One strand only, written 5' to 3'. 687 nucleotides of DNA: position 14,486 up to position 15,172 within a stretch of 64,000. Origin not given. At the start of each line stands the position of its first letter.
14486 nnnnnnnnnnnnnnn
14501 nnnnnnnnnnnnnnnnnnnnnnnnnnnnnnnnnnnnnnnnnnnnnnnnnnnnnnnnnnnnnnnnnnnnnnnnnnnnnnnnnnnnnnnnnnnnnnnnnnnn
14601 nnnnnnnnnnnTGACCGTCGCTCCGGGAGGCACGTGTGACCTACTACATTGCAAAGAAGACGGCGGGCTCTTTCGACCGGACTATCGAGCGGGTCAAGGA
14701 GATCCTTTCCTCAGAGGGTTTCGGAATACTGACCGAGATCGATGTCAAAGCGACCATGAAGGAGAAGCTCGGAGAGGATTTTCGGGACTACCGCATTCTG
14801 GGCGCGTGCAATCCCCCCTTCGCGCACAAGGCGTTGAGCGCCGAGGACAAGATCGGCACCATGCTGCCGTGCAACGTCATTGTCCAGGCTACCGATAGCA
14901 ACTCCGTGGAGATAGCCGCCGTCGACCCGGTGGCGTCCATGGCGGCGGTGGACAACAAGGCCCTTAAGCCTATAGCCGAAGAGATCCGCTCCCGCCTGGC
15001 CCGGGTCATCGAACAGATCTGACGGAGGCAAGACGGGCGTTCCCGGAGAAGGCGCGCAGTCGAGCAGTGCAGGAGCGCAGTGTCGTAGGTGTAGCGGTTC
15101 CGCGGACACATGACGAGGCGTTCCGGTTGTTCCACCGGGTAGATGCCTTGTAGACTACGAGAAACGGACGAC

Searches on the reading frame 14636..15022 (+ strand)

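Call 111: search_protein_families(library=pfam, proteins=[window:14636-15022:+], max_evalue=0.00001)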
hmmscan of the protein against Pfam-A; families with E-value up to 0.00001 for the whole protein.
window:14636-15022:+ (128 aa): 1 family
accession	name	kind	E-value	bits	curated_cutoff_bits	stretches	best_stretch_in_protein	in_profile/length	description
PF03625.19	DUF302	-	6.3e-26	90.5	23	1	35-98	1-63/63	Domain of unknown function DUF302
